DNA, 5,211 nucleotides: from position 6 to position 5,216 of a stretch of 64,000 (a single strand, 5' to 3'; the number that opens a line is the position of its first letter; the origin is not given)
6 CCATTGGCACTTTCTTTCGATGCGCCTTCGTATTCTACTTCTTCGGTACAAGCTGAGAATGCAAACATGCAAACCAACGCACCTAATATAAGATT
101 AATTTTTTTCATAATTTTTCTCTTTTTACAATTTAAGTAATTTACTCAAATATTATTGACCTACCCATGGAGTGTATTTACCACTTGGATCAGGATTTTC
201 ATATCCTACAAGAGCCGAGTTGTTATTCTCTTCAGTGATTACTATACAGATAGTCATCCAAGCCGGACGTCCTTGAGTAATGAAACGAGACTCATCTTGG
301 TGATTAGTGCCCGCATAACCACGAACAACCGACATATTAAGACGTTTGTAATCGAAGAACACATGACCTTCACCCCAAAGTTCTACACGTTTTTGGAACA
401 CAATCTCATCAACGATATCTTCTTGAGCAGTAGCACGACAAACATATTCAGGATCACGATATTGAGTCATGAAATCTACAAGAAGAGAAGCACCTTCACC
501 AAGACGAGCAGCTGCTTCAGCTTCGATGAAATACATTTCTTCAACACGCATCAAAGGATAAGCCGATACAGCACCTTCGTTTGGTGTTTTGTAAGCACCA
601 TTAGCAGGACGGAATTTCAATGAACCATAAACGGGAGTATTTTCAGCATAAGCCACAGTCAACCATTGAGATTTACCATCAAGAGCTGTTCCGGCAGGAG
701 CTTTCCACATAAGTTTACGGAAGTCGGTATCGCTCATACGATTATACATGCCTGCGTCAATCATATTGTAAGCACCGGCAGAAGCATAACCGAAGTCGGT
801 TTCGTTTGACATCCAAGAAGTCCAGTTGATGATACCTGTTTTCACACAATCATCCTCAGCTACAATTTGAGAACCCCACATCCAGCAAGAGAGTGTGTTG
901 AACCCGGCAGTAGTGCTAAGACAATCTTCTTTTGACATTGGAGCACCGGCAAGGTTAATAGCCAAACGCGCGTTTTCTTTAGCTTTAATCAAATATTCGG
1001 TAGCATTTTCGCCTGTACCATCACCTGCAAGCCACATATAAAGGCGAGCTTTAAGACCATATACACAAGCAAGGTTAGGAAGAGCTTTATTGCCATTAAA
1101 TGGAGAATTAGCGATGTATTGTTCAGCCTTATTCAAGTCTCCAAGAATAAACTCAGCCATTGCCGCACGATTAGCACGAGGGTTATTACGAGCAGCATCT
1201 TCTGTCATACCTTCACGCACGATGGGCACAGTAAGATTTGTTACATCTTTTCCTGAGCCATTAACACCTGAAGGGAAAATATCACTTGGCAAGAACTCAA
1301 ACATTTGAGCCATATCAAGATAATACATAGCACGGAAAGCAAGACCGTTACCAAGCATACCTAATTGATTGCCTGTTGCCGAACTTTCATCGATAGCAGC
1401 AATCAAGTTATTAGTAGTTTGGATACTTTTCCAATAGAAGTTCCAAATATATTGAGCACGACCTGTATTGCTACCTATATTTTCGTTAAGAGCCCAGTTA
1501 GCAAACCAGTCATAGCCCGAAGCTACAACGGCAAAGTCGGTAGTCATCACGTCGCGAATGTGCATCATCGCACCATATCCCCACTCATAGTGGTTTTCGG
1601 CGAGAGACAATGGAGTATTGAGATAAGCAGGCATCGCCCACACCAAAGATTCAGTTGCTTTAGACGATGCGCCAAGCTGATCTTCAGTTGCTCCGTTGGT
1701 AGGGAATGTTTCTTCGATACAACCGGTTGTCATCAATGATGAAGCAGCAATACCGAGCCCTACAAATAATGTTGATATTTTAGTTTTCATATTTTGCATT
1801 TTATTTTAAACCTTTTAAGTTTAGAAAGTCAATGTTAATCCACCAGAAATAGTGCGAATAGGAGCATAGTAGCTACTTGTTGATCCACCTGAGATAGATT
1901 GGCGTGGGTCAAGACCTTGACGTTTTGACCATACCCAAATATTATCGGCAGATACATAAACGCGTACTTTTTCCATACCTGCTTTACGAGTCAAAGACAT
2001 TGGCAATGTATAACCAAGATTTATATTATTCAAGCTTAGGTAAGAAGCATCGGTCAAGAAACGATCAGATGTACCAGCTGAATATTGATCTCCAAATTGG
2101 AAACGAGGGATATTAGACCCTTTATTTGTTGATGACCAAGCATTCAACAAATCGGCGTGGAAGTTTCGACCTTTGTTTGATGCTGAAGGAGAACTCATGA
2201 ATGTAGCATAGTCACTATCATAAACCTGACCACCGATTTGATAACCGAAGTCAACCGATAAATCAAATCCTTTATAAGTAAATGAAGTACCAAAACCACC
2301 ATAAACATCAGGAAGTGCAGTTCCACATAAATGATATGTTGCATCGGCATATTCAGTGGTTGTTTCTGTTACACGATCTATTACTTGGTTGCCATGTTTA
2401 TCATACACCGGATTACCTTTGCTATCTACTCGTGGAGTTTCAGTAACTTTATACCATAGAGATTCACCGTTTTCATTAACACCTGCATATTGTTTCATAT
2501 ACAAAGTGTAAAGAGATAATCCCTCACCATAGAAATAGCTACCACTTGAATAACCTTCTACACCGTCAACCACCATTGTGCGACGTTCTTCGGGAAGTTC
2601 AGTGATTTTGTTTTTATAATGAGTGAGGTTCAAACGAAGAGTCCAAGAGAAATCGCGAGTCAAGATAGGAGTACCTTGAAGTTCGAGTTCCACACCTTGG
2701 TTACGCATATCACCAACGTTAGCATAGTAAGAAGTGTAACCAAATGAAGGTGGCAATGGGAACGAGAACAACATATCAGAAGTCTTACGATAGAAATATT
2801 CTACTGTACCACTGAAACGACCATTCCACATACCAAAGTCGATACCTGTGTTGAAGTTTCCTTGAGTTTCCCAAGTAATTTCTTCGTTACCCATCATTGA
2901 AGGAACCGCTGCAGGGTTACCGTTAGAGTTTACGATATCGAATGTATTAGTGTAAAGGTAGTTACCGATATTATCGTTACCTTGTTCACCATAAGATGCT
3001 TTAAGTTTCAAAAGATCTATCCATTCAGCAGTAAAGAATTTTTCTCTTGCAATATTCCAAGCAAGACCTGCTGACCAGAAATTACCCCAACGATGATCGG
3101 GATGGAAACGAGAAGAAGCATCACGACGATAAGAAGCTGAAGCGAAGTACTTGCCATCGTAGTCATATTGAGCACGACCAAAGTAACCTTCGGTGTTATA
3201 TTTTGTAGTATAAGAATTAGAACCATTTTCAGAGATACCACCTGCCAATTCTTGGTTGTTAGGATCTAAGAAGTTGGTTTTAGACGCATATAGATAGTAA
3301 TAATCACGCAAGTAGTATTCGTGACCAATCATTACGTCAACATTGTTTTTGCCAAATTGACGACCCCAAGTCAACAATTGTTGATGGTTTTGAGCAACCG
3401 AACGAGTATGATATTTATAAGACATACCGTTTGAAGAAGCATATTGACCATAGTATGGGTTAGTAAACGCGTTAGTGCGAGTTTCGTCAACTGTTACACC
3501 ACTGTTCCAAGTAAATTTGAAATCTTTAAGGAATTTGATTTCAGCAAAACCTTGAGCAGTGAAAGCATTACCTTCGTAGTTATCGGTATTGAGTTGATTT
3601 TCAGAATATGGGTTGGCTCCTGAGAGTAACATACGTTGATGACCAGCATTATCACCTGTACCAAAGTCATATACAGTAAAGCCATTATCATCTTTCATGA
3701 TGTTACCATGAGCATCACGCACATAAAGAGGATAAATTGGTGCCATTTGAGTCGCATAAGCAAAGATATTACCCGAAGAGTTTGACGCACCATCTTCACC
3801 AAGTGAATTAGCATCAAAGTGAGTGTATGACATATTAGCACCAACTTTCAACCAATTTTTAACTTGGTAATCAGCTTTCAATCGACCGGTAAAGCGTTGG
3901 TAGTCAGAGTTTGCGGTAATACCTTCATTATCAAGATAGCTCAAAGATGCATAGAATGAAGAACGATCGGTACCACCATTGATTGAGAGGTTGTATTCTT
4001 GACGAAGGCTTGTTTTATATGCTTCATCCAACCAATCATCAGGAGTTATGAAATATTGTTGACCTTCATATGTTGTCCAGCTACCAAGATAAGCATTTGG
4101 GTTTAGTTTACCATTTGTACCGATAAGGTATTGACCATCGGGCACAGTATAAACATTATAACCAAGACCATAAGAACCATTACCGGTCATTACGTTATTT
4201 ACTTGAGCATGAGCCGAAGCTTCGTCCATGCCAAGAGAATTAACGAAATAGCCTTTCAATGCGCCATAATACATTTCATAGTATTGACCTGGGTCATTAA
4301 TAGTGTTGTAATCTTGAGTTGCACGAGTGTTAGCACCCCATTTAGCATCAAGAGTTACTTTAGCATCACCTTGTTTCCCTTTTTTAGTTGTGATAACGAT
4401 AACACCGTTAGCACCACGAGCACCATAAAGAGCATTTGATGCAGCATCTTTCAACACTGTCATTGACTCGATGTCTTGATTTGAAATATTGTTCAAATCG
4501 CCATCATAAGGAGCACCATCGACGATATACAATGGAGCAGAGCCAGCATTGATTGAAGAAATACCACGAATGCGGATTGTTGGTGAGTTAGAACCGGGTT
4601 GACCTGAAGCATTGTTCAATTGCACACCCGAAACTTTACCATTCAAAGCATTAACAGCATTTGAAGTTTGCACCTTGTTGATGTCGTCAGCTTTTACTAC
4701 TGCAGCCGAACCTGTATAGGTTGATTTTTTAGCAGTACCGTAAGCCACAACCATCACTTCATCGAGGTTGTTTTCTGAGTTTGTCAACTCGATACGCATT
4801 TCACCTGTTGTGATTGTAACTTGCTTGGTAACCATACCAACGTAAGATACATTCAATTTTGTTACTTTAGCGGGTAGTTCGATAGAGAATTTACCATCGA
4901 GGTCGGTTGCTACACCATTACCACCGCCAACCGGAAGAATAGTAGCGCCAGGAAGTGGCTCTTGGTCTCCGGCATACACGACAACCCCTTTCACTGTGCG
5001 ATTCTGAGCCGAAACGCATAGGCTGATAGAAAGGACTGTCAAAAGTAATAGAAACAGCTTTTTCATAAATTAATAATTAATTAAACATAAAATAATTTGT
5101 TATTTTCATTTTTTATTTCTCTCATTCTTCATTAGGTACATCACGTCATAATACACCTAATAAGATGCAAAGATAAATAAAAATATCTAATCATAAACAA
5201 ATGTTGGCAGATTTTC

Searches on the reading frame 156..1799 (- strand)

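Call 82: search_protein_families(library=pfam, proteins=[window:156-1799:-], max_evalue=0.001)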
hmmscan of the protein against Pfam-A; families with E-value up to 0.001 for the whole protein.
window:156-1799:- (548 aa): 2 families
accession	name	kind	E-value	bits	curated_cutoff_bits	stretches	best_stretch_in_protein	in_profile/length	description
PF07980.17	SusD_RagB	-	6e-11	43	23.1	1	382-501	124-249/297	SusD family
PF14322.12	SusD-like_3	-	1.5e-10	42.1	27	1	49-255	12-191/191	Starch-binding associating with outer membrane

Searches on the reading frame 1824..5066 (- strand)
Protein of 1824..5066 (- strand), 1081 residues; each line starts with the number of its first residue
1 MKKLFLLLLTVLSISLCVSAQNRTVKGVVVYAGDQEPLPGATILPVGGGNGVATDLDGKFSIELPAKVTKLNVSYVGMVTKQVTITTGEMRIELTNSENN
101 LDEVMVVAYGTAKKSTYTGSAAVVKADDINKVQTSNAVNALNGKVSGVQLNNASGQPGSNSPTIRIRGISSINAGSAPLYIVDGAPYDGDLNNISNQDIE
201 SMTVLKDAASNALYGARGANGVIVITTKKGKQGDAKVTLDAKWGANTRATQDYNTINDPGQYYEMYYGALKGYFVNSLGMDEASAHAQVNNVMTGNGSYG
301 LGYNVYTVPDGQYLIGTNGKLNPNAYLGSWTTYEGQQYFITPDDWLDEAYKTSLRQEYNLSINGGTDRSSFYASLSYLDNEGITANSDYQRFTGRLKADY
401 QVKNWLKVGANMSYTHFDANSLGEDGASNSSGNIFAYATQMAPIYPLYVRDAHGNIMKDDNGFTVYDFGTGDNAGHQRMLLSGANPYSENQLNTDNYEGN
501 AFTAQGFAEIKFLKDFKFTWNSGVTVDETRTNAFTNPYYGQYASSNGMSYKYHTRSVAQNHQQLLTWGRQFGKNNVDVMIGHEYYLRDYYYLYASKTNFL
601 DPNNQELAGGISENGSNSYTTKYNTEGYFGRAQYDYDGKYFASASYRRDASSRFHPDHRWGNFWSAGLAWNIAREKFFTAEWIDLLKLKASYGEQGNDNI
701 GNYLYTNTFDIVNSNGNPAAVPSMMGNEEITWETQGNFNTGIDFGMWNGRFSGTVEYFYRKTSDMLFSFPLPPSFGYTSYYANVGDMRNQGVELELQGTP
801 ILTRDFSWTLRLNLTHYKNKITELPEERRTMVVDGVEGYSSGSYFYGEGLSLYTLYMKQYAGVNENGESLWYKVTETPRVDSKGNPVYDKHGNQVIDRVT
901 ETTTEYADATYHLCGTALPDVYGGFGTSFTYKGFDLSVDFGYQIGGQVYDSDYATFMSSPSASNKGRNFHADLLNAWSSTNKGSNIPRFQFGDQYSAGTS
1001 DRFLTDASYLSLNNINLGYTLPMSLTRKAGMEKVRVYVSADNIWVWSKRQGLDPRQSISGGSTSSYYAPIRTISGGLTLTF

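Call 82: search_protein_families(library=pfam, proteins=[window:1824-5066:-], max_evalue=0.001)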
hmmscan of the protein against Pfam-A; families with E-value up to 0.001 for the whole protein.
window:1824-5066:- (1081 aa): 3 families
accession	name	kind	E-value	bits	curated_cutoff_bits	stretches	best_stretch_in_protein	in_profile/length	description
PF00593.30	TonB_dep_Rec_b-barrel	-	5.8e-20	73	27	1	463-822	16-353/436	TonB dependent receptor-like, beta-barrel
PF07715.20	Plug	-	2.4e-19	70.2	23.9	1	114-222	2-107/107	TonB-dependent Receptor Plug Domain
PF13715.12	CarbopepD_reg_2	-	4.4e-17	62.3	32.2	1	25-106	1-88/88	CarboxypepD_reg-like domain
